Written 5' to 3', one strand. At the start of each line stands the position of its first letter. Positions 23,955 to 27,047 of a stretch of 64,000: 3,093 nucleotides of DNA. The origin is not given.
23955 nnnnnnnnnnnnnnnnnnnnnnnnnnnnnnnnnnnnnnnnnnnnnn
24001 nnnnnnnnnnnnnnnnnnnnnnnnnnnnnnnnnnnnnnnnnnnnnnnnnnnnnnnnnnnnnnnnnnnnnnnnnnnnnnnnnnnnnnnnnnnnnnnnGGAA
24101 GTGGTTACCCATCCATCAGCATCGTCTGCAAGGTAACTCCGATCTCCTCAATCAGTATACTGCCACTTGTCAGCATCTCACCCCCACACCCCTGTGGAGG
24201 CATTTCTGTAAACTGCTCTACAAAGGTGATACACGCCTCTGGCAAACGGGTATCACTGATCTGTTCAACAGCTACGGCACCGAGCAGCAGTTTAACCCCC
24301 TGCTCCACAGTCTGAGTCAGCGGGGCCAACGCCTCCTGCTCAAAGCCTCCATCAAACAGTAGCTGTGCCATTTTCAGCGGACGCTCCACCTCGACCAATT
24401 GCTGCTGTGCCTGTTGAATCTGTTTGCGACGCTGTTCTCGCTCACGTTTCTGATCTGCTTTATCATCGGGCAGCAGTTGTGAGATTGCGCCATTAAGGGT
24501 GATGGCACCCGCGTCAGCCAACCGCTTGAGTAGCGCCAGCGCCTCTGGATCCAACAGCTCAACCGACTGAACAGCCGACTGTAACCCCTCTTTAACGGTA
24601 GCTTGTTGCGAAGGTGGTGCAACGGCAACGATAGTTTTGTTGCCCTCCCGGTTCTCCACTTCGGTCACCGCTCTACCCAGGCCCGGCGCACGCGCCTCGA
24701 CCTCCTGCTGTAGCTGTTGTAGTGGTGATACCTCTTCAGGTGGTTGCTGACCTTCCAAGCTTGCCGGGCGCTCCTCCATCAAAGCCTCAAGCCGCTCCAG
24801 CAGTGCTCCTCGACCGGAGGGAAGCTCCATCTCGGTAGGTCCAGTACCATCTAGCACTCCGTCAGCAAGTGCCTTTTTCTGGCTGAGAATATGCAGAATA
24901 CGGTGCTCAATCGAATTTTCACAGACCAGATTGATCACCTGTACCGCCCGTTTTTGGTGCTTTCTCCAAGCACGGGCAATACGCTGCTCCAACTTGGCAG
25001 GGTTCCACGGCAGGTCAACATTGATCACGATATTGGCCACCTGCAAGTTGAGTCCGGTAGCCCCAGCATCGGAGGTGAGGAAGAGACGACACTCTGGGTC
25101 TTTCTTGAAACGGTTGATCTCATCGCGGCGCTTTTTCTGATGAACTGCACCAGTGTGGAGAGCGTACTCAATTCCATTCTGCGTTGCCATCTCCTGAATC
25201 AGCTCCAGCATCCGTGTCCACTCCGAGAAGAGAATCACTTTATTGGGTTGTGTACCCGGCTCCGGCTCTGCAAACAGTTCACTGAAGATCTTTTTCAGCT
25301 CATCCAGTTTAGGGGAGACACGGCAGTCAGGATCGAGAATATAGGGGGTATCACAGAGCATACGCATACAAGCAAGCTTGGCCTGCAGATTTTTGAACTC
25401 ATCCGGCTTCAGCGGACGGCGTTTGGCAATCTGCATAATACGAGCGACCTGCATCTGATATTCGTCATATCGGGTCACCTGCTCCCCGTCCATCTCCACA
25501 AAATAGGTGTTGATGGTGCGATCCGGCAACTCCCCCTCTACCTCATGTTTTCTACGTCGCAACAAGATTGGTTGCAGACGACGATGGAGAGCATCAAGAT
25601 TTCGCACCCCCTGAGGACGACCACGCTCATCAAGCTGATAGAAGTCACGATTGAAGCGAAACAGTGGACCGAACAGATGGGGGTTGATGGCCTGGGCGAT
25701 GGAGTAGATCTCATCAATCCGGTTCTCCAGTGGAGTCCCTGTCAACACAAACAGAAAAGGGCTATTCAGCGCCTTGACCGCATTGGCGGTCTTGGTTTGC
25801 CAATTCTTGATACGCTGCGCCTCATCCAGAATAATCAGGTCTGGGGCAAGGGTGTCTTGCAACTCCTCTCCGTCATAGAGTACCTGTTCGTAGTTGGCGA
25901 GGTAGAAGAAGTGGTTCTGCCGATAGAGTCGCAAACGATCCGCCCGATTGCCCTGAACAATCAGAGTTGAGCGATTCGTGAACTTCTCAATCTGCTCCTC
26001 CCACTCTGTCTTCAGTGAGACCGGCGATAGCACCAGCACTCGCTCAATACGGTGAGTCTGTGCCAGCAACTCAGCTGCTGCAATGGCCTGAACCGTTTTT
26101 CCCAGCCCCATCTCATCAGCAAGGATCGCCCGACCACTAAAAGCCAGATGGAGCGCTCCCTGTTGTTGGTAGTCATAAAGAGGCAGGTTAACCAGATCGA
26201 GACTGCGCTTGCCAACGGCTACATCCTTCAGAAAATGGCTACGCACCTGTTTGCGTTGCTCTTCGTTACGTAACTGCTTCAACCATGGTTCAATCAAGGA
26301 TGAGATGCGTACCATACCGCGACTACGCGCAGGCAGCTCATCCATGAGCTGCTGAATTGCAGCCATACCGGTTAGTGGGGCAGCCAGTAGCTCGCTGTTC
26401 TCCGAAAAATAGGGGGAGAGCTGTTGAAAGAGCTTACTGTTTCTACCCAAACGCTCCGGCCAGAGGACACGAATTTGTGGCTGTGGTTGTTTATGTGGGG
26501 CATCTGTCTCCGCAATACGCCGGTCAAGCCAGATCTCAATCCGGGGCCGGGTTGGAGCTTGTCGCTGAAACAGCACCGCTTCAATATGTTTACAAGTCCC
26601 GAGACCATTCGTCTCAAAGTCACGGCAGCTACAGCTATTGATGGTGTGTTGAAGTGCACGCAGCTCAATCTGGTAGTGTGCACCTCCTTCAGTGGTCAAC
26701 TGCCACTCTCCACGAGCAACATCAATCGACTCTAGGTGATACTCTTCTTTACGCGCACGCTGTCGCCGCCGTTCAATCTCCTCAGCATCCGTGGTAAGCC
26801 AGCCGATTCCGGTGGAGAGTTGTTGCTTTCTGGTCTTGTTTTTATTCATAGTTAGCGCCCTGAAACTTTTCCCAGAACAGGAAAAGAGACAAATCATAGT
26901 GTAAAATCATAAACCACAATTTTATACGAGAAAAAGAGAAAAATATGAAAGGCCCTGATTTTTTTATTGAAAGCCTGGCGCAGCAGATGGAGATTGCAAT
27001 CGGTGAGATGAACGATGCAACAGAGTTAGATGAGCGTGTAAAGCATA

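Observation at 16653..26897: SWIM-SNF2 helicase fused into a Wadjet (JetABCD/MksBEFG) operon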

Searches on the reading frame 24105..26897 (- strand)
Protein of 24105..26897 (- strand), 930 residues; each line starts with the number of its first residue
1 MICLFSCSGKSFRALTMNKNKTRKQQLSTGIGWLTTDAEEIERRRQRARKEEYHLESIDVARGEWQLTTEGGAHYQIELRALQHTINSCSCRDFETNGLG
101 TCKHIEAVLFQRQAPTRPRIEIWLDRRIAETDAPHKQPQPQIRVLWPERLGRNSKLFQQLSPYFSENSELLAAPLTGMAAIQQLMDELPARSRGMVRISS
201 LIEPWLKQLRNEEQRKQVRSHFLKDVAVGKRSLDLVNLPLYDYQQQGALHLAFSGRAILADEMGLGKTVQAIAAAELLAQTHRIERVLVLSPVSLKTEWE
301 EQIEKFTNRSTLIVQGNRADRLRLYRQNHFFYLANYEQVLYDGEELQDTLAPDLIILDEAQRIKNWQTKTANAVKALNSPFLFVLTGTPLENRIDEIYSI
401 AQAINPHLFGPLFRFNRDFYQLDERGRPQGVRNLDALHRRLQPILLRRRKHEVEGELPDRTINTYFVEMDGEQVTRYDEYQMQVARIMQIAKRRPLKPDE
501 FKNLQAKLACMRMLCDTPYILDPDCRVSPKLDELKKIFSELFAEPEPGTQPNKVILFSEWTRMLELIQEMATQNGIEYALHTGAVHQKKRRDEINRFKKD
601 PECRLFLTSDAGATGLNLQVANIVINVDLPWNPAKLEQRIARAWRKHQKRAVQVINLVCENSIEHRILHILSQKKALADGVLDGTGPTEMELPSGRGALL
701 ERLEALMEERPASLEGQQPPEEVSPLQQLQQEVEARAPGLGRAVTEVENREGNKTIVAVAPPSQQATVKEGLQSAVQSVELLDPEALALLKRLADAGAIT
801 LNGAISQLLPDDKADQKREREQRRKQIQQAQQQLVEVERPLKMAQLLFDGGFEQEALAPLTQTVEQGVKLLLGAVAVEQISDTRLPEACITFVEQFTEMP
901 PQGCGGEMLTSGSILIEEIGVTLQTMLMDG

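Call 3: search_protein_families(library=pfam, proteins=[window:24105-26897:-], max_evalue=0.01)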
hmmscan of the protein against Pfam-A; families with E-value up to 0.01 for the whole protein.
window:24105-26897:- (930 aa): 9 families
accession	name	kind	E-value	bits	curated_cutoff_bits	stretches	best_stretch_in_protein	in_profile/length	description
PF00176.29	SNF2-rel_dom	-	8.2e-42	143.7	24.9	1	257-495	20-266/290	SNF2-related domain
PF00271.37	Helicase_C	-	2.9e-23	82.7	23.5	1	549-646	13-109/110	Helicase conserved C-terminal domain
PF04851.21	ResIII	-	6.5e-11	42.9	22.5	1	240-389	4-162/164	Type III restriction enzyme, res subunit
PF00270.35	DEAD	-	2e-05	24.8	26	1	245-389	4-160/167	DEAD/DEAH box helicase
PF16203.11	ERCC3_RAD25_C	-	0.00014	21.7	27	1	551-650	60-155/248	ERCC3/RAD25/XPB C-terminal helicase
PF13173.12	AAA_14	-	0.0033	17.9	27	0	342-388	60-98/129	AAA domain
PF18766.7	SWI2_SNF2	-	0.0039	17.3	26.7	1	264-393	28-159/221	SWI2/SNF2 ATPase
PF04434.22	SWIM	-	0.004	17.1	19.6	1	87-111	13-36/38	SWIM zinc finger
PF11496.14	HDA2-3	-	0.0064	16.1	27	0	528-671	89-233/278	Class II histone deacetylase complex subunits 2 and 3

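Call 4: search_protein_families(library=padloc, proteins=[window:24105-26897:-], max_evalue=0.01)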
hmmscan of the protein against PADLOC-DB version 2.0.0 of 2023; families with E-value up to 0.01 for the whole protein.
window:24105-26897:- (930 aa): 45 families (the best 25 are shown)
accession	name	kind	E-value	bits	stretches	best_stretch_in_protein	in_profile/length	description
PDLC02842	DpdE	-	6.3e-68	227.5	1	236-682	698-1151/1176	DpdE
PDLC02850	DpdE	-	1.2e-62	210.2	1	240-685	805-1245/1282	DpdE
PDLC02845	DpdE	-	4.8e-62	208.1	1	239-685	843-1276/1293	DpdE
PDLC00633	ZorD1|ZorD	-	7e-60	201.1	1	238-682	442-885/908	"SWI2/SNF2 helicase, Mrr-like nuclease"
PDLC00632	ZorD1|ZorD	-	2.6e-54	182.6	2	354-687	740-1085/1101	"SWI2/SNF2 helicase, Mrr-like nuclease"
PDLC00631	ZorD1|ZorD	-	3.7e-52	175.3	1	239-691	441-919/1071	"SWI2/SNF2 helicase, Mrr-like nuclease"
PDLC02849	DpdE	-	2.9e-49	166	1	240-682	401-833/857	DpdE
PDLC00629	ZorD1|ZorD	-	7.3e-46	154.6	1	257-684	505-957/1012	"SWI2/SNF2 helicase, Mrr-like nuclease"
PDLC00634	ZorD1|ZorD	-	2.1e-43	146.3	2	353-776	635-1057/1208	"SWI2/SNF2 helicase, Mrr-like nuclease"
PDLC02500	BrxHI|BrxHII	-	9.9e-42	141.5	2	547-676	476-603/933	BrxHI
PDLC02619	DrmD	-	1.5e-41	140.5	2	594-683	483-571/872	DrmD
PDLC02851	DpdE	-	2.6e-40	136.1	1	240-687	598-1040/1055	DpdE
PDLC02848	DpdE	-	1.1e-38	130.8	1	240-569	357-681/856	DpdE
PDLC00628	ZorD1|ZorD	-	2.5e-35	119.5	1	241-658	514-943/1171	"SWI2/SNF2 helicase, Mrr-like nuclease"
PDLC02623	DrmD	-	9.8e-31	104.3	2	529-674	511-652/1040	DrmD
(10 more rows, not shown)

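Call 25: find_homologous_proteins(query=window:24105-26897:-, max_evalue=1e-20)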
Query window:24105-26897:- (930 aa): 7991 proteins with E <= 1e-20 among 8000 candidates; the best 120 are listed.
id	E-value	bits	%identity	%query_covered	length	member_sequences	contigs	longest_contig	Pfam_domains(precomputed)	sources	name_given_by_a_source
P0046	0.0e+0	2045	100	98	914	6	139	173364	PF00270.36,PF00176.30,PF00271.38,PF04851.22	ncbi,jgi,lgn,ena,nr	ncbi:MAG: DEAD/DEAH box helicase [Gammaproteobacteria bacterium]|jgi:hypothetical protein|nr:DEAD/DE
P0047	0.0e+0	1733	85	98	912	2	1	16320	PF00270.36,PF00176.30,PF00271.38,PF04851.22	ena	-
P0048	0.0e+0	1574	77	98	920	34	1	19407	PF00270.36,PF00176.30,PF00271.38,PF04851.22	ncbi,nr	ncbi:MAG: DEAD/DEAH box helicase family protein [Gammaproteobacteria bacterium]|nr:DEAD/DEAH box hel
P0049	0.0e+0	1507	74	98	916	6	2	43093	PF00270.36,PF00176.30,PF00271.38,PF04851.22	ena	-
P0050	0.0e+0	1487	73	98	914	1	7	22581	PF00270.36,PF00176.30,PF00271.38,PF04851.22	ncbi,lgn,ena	-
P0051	0.0e+0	1207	61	97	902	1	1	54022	PF00270.36,PF00176.30,PF00271.38,PF04851.22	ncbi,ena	-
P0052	0.0e+0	1022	56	92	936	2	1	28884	PF00176.30,PF00271.38,PF04851.22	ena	-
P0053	0.0e+0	1014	56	92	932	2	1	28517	PF00176.30,PF16203.12,PF00271.38,PF04851.22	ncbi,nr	ncbi:MAG TPA: DEAD/DEAH box helicase [Gammaproteobacteria bacterium]|nr:DEAD/DEAH box helicase [Gamm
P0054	9.3e-298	1008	55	93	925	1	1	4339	PF00270.36,PF00176.30,PF16203.12,PF00271.38,PF04851.22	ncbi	-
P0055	2.2e-297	1007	54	97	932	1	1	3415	PF00176.30,PF16203.12,PF00271.38,PF04851.22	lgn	-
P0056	7.0e-297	1006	57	92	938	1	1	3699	PF00176.30,PF00271.38,PF04851.22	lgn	-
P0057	5.2e-288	976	53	97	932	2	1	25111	PF00176.30,PF16203.12,PF00271.38,PF04851.22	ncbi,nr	ncbi:MAG: DEAD/DEAH box helicase [Nitrococcus mobilis]|nr:DEAD/DEAH box helicase [Nitrococcus mobili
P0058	7.7e-288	976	51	98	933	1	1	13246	PF00176.30,PF16203.12,PF00271.38,PF04851.22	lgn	-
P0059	8.9e-288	975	54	91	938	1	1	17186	PF00270.36,PF00176.30,PF16203.12,PF00271.38,PF04851.22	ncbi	ncbi:MAG: DEAD/DEAH box helicase [Pseudomonadota bacterium]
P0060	1.9e-287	974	51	94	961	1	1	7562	PF00270.36,PF00176.30,PF00271.38,PF04851.22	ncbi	-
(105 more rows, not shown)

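Call 26: find_related_loci(query=window:24105-26897:-, collection=genome_contigs, flank=10000)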
Query window:24105-26897:- (930 aa) in genome_contigs; peptide patterns used: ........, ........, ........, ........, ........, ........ (x = any residue, [..] = any of these).
599 stretches matched a pattern (row limit reached: there are more); 535 encode a relative of the query (tblastn E <= 1e-3); the best 80 are kept; 80 distinct loci.
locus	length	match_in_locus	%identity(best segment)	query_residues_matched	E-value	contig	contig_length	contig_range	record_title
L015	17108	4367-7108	73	16-928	0e+0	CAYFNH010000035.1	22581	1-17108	MAG TPA_asm: uncultured Piscirickettsiaceae bacterium isolate ERP019367_co1_36 genome assembly, contig: NODE_2003_length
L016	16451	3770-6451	61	28-928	0e+0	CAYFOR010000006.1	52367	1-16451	MAG TPA_asm: uncultured Piscirickettsiaceae bacterium isolate ERP019367_co2_51 genome assembly, contig: NODE_609_length_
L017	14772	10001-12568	54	28-876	0e+0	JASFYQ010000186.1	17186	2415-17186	MAG: Pseudomonadota bacterium isolate MAY_MAG_00003 ALL_000000003009, whole genome shotgun sequence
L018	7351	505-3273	51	19-923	0e+0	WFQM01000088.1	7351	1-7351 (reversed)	MAG: Gammaproteobacteria bacterium isolate S013_42 k151_163099, whole genome shotgun sequence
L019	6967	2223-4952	51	32-923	0e+0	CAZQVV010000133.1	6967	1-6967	MAG TPA_asm: uncultured Thiohalophilus sp. isolate SRP128015_co4_59 genome assembly, contig: NODE_2858_length_6967_cov_2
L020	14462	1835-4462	53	30-876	0e+0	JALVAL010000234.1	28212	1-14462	MAG: Gammaproteobacteria bacterium isolate 132-544_metabat2_scaf2bin.080 132-544_scaffold_249_c1, whole genome shotgun s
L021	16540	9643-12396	49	13-930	0e+0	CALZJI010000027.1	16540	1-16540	MAG: uncultured Chromatiaceae bacterium isolate FCS_M_Gamma_042 genome assembly, contig: k121_53969, whole genome shotgu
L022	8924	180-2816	51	9-874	0e+0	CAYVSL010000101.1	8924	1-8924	MAG TPA_asm: uncultured Kangiella sp. isolate binchicken_co67_98 genome assembly, contig: NODE_8798_length_8924_cov_75.7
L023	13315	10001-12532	54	21-866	0e+0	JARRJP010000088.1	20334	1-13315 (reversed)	MAG: Reinekea sp. isolate Spart_023_MAG scaffold_140, whole genome shotgun sequence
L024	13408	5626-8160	52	28-865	0e+0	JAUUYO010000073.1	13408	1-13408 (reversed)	MAG: Kangiellaceae bacterium isolate CSMAG_169 CSMAG_169_k127_5950330_length_13408_cov_9.0214, whole genome shotgun sequ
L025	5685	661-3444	49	19-923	0e+0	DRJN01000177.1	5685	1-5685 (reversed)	MAG TPA_asm: Gammaproteobacteria bacterium isolate HyVt-418 HyVt-418_k95_2075, whole genome shotgun sequence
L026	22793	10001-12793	51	19-923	0e+0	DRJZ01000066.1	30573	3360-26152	MAG TPA_asm: Acidiferrobacteraceae bacterium isolate HyVt-429 HyVt-429_k95_20095, whole genome shotgun sequence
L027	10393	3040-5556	52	32-872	0e+0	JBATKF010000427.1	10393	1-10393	MAG: Sedimenticolaceae bacterium isolate MFD10235_ilm_asm_bin25 k127_306863, whole genome shotgun sequence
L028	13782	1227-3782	52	18-872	0e+0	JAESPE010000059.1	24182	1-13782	MAG: gamma proteobacterium endosymbiont of Lamellibrachia anaximandri isolate Eratosthenes 1 59, whole genome shotgun se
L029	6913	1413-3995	50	12-872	0e+0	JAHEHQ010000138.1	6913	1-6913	MAG: Gammaproteobacteria bacterium isolate Ww462 NODE_35375_length_6913_cov_4.238516, whole genome shotgun sequence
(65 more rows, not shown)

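Call 36: search_dna_similar(query=window:24105-26897:-, collection=plasmids, mode=protein, max_rows=30, max_evalue=1e-50)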
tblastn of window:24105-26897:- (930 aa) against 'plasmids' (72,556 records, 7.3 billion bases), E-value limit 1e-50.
Records with a match: 9; places in all: 9; records where one place covers at least 80% of the query: 0.
Best place of each record, by identity: <60% 9.
By first word of the organism name: Bacillus 6; Listeria 1; Aeromonas 1; Cytobacillus 1.
By predicted mobility (MOB-suite, as given by PLSDB): non-mobilizable 9.
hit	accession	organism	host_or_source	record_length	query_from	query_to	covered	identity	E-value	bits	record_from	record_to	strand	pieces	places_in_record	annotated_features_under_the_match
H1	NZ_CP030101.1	Listeria monocytogenes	Environment,water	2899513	240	682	48%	33.2%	3e-51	204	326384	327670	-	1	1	none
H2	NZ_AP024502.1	Bacillus velezensis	-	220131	241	683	48%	32.5%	1e-66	252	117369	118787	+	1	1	DEAD/DEAH box helicase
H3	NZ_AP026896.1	Aeromonas caviae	Microbe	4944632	240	684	48%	32.3%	5e-51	204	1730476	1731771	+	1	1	none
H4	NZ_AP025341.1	Bacillus paralicheniformis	-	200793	237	684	48%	30.3%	2e-53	211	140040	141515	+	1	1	DEAD/DEAH box helicase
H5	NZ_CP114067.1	Bacillus halotolerans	mixed culture,Sweet potato rhizosphere ...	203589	237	684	48%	30.1%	7e-53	209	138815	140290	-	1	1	DEAD/DEAH box helicase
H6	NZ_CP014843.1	Bacillus licheniformis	single cell,Korean soybean paste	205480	237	684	48%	30.1%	1e-52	209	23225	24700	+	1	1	DEAD/DEAH box helicase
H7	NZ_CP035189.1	Bacillus licheniformis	cell culture,food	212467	237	684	48%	30.1%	1e-52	209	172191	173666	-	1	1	DEAD/DEAH box helicase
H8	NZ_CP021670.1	Bacillus licheniformis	cell culture,food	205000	237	684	48%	30.1%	1e-52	208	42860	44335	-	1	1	DEAD/DEAH box helicase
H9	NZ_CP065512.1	Cytobacillus oceanisediminis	Soil in kangaroo area of zoo,cell ...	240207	241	683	48%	30.3%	8e-56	218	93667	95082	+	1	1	DEAD/DEAH box helicase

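Call 39: search_protein_families(library=pfam, alignment_id=A2, max_evalue=0.00001)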
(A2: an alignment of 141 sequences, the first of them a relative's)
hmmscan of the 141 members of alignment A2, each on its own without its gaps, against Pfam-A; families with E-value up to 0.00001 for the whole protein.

A. member 1, L016:3161-3664:+ (168 aa): 0 families

B. families by the number of members that match (of 141 scanned): 117 families (the first 25 are shown)
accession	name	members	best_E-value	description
PF22548.2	AEP-TOTE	5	3.5e-101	TOTE conflict system, Archaeo-Eukaryotic Primase domain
PF00270.35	DEAD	5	1.5e-25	DEAD/DEAH box helicase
PF09983.15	JetD_C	3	2.5e-54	Wadjet protein JetD, C-terminal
PF11795.13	DUF3322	3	1.2e-51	Uncharacterized protein conserved in bacteria N-term (DUF3322)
PF04851.21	ResIII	3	6.6e-25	Type III restriction enzyme, res subunit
PF13673.13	Acetyltransf_10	3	4.2e-13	Acetyltransferase (GNAT) domain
PF13338.12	AbiEi_4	3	4.6e-13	Transcriptional regulator, AbiEi antitoxin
PF13508.13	Acetyltransf_7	3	6.7e-12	Acetyltransferase (GNAT) domain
PF00583.31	Acetyltransf_1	3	1.8e-11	Acetyltransferase (GNAT) family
PF17874.7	TPR_MalT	2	4e-72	MalT-like TPR region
PF13635.12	DUF4143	2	7.2e-49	Domain of unknown function (DUF4143)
PF13173.12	AAA_14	2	1.4e-25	AAA domain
PF00271.37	Helicase_C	2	5.3e-22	Helicase conserved C-terminal domain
PF05016.21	ParE_toxin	2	7.6e-21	ParE toxin of type II toxin-antitoxin system, parDE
PF00196.25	GerE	2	6.9e-19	Bacterial regulatory proteins, luxR family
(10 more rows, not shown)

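Call 40: search_protein_families(library=padloc, alignment_id=A2, max_evalue=1e-8)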
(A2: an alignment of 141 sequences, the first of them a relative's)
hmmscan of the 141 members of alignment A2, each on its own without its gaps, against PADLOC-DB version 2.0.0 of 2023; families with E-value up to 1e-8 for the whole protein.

A. member 1, L016:3161-3664:+ (168 aa): 0 families

B. families by the number of members that match (of 141 scanned): 118 families (the first 25 are shown)
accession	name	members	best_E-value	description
PDLC01465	PrimPol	5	3.5e-107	"CAS-I,CAS-II,CAS-III,CAS-IV,CAS-V,CAS-VI; associated"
PDLC01101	PrimPol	5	5e-31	adaptation polymerase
PDLC00532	JetD1|JetD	3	5e-145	DUF2220; DUF3322; DUF2399 domain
PDLC00530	JetD1|JetD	3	4.9e-135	DUF2220; DUF3322; DUF2399 domain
PDLC00522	JetD1|JetD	3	5.8e-122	DUF2220; DUF3322; DUF2399 domain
PDLC02283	AbiEi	3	3.8e-93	AbiEi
PDLC02265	AbiEi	3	3.8e-93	AbiEi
PDLC00523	JetD1|JetD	3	2.2e-72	DUF2220; DUF3322; DUF2399 domain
PDLC02225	AbiEi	3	4.2e-67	AbiEi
PDLC00520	JetD1|JetD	3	2.8e-41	DUF2220; DUF3322; DUF2399 domain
PDLC02263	AbiEi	3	4.2e-35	AbiEi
PDLC02275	AbiEi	3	1.9e-33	AbiEi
PDLC02239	AbiEi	3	5.2e-33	AbiEi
PDLC02245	AbiEi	3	8.3e-27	AbiEi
PDLC02254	AbiEi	3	6.6e-24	AbiEi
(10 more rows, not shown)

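Call 41: search_protein_families(library=ncbifam, proteins=[window:24105-26897:-], max_evalue=0.001)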
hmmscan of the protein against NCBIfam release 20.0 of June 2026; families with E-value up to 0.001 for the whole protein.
window:24105-26897:- (930 aa): 20 families
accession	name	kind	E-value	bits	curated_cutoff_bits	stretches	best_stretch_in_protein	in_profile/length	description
NF053675.1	pilus_reg_Snf2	equivalog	3.3e-74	250.6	1100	1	236-685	581-1011/1029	pilus expression-regulating Snf2 family helicase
NF058637.1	helic_SCO1167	equivalog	1.3e-64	218.7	1200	1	239-686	469-914/932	SCO1167/SCO6262 family helicase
NF038318.1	DISARM_DrmD_b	equivalog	8.4e-41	140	950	2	594-683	480-568/868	DISARM system SNF2-like helicase DrmD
NF041790.1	anti-phage_ZorD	equivalog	2e-40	138.6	1500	2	354-654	728-1032/1035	type I Zorya anti-phage system protein ZorD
NF038317.1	DISARM_DrmD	equivalog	4.9e-33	114.5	610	2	470-775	431-729/1021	DISARM system SNF2-like helicase DrmD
NF042964.1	phospholipD_antiphage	equivalog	1e-29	103.5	1100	2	583-674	726-818/895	phospholipase D-like domain-containing anti-phage protein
NF041062.1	DpdE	equivalog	1.1e-28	99.8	500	2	549-671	541-669/1048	protein DpdE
NF003426.0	PRK04914.1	equivalog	2e-19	69.4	576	2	254-389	170-316/959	RNA polymerase-associated protein RapA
NF008394.0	PRK11192.1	equivalog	2.2e-08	33.4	507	1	551-658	247-351/441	ATP-dependent RNA helicase SrmB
NF008744.0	PRK11776.1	equivalog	6.8e-08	31.5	524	1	549-651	240-341/460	ATP-dependent RNA helicase DbpA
NF003419.0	PRK04837.1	equivalog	8.7e-08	31.3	588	1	550-661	255-363/424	ATP-dependent RNA helicase RhlB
NF053711.1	RNA_heli_RhlE1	exception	1.2e-07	30.8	750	1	535-665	228-355/434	RNA helicase RhlE1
NF053631.1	RNA_helic_CshA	equivalog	7.9e-07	28.3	646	1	550-661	236-344/434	degradosome RNA helicase CshA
NF002340.1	PRK01297.1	equivalog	5.4e-06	25.5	564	1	552-647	250-344/372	ATP-dependent RNA helicase RhlB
NF003390.0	PRK04537.1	equivalog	5.7e-06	25.7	732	1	561-660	267-363/572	ATP-dependent RNA helicase RhlB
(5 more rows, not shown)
